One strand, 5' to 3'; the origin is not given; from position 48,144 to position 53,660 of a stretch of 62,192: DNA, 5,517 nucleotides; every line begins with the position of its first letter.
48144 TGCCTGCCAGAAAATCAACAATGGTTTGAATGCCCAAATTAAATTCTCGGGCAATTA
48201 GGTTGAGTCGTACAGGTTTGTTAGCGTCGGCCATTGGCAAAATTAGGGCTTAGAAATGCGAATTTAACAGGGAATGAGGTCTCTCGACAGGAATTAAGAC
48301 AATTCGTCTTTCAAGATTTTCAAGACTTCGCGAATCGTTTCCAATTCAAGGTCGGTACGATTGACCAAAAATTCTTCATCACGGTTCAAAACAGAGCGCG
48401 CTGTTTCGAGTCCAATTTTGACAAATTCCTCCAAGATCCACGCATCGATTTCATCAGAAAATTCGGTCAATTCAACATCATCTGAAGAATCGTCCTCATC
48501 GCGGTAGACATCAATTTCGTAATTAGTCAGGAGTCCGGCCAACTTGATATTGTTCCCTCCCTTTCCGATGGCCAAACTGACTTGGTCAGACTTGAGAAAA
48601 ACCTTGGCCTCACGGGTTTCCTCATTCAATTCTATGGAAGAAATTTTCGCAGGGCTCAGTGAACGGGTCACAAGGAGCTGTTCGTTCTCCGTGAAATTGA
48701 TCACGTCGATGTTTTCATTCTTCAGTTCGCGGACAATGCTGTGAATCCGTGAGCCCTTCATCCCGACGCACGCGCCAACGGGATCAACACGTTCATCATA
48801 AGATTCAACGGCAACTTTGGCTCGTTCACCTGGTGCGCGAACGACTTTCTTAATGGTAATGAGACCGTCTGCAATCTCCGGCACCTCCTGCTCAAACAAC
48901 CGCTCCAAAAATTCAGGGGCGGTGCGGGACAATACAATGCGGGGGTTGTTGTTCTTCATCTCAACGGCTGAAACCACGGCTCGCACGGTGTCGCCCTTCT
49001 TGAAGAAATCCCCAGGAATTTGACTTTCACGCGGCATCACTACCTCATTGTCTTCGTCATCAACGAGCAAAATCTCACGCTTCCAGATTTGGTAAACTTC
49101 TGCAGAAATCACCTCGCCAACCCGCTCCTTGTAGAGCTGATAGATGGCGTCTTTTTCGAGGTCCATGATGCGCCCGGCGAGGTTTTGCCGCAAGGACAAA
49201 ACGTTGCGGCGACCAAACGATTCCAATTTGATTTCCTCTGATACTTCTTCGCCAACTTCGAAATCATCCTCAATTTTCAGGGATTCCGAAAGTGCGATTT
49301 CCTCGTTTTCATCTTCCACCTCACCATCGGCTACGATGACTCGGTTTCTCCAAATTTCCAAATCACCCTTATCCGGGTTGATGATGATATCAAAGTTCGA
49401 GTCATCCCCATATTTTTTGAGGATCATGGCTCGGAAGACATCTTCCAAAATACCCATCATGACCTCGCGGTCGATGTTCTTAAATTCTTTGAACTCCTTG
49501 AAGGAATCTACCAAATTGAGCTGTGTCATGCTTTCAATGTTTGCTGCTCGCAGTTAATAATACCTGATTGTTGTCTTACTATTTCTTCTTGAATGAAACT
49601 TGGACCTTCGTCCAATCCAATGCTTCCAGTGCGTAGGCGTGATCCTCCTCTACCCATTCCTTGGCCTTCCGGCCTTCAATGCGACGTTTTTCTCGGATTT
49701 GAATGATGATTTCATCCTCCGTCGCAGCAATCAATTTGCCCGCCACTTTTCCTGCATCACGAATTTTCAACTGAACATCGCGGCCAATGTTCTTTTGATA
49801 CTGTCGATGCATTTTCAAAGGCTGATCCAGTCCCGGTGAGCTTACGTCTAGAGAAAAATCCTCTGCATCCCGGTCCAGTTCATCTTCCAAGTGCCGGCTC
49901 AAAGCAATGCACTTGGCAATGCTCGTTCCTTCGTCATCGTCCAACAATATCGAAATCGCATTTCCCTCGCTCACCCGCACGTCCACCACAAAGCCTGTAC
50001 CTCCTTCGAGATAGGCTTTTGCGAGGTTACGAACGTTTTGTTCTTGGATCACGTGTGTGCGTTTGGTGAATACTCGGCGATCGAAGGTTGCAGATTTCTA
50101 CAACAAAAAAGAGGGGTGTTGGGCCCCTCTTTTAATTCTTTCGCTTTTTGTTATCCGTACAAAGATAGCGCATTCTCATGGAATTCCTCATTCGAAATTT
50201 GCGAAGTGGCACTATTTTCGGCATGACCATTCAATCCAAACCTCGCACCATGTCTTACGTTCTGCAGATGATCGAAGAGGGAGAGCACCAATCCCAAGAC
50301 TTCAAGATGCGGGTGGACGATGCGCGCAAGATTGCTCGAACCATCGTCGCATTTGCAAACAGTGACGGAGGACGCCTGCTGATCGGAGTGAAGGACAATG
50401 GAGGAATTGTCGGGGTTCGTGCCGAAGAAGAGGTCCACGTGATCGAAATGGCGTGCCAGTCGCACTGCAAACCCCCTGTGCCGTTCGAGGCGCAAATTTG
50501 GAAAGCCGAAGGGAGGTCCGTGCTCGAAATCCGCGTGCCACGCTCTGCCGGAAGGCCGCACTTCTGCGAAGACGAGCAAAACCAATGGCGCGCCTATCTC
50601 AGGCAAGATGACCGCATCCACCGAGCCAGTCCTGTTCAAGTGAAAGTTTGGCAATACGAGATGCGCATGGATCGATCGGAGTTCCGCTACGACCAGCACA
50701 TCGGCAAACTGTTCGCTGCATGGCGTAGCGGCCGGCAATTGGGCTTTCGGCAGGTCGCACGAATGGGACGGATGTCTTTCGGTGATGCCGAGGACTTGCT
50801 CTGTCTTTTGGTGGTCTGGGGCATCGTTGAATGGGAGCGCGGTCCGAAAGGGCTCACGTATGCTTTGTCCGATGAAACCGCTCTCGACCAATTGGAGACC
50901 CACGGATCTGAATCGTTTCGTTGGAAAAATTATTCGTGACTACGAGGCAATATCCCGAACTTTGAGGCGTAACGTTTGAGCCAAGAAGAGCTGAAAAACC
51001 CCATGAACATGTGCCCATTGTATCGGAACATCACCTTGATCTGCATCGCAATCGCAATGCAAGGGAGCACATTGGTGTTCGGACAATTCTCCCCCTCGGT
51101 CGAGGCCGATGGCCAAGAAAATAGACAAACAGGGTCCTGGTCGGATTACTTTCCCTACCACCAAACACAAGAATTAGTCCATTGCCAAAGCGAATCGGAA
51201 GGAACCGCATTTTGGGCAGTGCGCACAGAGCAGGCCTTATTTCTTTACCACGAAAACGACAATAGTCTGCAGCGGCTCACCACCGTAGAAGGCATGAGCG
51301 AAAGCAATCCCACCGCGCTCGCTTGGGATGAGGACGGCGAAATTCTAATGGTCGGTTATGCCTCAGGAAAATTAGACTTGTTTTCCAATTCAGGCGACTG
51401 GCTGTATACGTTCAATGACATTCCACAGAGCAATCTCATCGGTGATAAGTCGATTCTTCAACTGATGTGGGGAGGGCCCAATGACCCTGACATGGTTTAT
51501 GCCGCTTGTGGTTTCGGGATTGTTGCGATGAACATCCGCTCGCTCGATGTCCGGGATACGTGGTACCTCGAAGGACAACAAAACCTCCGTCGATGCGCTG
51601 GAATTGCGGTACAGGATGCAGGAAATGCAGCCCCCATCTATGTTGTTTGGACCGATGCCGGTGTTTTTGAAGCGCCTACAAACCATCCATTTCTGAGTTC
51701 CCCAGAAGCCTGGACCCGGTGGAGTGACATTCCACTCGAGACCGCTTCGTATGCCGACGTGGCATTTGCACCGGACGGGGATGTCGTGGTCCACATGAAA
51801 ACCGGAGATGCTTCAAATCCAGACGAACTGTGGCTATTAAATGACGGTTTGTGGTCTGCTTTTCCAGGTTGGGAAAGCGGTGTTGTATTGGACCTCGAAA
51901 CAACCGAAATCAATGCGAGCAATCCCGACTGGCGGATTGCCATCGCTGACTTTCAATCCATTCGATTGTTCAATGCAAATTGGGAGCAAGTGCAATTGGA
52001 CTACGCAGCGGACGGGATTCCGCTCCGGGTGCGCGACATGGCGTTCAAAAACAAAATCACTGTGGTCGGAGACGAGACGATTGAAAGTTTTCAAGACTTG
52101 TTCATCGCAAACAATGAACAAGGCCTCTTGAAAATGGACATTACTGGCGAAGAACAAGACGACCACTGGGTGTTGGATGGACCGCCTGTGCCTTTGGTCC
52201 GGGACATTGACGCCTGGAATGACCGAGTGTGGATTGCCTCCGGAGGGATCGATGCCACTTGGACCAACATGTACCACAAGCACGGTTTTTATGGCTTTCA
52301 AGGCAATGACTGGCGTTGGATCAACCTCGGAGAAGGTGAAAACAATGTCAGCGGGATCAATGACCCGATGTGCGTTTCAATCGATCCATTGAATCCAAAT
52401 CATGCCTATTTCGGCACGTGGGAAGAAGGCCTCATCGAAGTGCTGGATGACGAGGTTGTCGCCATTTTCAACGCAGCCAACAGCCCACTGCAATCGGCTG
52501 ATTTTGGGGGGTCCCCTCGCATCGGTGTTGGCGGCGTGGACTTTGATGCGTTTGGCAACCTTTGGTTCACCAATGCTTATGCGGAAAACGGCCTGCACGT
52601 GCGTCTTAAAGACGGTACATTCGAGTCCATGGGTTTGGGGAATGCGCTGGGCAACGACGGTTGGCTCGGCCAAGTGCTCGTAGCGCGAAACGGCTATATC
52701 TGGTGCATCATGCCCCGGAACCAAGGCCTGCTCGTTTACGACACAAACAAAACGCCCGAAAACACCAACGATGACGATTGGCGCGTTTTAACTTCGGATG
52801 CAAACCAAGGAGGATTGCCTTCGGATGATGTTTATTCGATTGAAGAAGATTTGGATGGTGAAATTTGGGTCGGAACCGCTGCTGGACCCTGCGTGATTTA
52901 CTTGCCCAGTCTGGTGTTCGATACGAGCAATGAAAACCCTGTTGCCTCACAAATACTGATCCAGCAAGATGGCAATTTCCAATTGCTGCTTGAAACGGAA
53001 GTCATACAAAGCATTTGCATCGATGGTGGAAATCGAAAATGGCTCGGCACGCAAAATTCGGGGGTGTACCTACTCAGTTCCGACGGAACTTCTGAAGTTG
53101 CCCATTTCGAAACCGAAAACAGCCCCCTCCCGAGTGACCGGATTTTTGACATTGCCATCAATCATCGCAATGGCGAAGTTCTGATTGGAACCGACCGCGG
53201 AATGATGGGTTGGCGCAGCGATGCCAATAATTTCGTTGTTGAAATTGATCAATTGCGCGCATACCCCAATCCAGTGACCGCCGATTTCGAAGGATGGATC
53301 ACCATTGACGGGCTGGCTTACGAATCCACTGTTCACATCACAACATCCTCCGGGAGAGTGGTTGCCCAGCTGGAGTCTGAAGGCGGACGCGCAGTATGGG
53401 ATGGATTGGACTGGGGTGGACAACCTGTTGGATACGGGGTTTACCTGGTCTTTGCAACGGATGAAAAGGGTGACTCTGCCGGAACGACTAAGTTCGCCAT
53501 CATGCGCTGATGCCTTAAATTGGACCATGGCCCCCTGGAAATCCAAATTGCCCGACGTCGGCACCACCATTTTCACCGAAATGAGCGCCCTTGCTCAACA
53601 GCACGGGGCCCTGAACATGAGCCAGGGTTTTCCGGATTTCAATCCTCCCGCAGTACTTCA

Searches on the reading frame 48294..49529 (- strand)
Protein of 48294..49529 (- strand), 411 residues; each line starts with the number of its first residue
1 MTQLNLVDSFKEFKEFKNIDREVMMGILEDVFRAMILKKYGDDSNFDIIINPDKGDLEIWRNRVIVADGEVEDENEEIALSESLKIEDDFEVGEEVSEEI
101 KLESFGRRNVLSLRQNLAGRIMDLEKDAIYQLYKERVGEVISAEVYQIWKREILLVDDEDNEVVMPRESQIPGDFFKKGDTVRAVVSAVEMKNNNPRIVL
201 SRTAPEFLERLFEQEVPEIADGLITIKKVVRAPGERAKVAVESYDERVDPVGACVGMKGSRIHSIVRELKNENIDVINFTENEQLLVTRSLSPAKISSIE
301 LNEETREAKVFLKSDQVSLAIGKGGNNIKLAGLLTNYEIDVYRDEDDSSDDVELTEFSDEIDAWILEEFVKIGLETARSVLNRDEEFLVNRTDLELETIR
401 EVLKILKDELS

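Call 79: search_protein_families(library=pfam, proteins=[window:48294-49529:-], max_evalue=0.00001)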
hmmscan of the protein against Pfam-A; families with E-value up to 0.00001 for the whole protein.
window:48294-49529:- (411 aa): 4 families
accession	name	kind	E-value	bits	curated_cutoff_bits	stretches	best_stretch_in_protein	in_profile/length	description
PF08529.16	NusA_N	-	1.1e-29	103.5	23.8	1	5-127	1-119/119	NusA N-terminal domain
PF13184.12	KH_5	-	4.5e-27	94.4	27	1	233-300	1-68/69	NusA-like KH domain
PF23095.1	KH_NusA_C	-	1.1e-06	29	34.2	1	309-341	2-34/59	Transcription termination/antitermination protein NusA, KH domain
PF07650.23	KH_2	-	1.8e-06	28.1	22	0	287-343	6-62/78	KH domain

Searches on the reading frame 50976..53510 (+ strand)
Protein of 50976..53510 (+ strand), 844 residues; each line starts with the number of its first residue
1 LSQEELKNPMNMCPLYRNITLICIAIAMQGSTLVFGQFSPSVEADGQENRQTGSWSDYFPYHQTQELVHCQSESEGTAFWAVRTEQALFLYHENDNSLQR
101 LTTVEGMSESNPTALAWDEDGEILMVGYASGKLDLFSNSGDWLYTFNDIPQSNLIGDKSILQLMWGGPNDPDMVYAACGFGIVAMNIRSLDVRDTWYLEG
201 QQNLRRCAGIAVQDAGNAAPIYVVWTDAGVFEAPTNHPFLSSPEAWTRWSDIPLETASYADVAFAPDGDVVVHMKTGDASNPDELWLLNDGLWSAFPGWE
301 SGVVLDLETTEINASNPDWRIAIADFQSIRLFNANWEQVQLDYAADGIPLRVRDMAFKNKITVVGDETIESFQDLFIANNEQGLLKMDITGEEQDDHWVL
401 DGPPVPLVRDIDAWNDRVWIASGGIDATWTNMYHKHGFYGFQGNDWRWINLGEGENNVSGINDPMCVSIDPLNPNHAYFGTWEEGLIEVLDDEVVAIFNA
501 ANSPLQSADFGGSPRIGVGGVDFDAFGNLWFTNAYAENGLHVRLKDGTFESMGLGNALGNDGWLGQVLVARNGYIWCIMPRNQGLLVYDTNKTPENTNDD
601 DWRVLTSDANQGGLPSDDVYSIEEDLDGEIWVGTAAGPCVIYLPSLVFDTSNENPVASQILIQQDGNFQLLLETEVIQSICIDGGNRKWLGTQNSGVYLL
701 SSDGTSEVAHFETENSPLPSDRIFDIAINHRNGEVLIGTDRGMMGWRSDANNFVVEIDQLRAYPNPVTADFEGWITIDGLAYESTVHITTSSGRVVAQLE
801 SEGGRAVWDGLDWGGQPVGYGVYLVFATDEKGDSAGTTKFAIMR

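Call 79: search_protein_families(library=pfam, proteins=[window:50976-53510:+], max_evalue=0.00001)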
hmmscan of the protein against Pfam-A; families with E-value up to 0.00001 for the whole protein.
window:50976-53510:+ (844 aa): 2 families
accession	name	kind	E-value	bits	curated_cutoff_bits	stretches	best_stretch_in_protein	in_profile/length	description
PF21544.3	PorZ_N_b_propeller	-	8.3e-16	59.1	27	1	84-208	5-123/154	TSS9, PorZ, N-terminal beta-propeller domain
PF07494.17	Reg_prop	-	3.9e-06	26.9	20.4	0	613-634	1-22/24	Two component regulator propeller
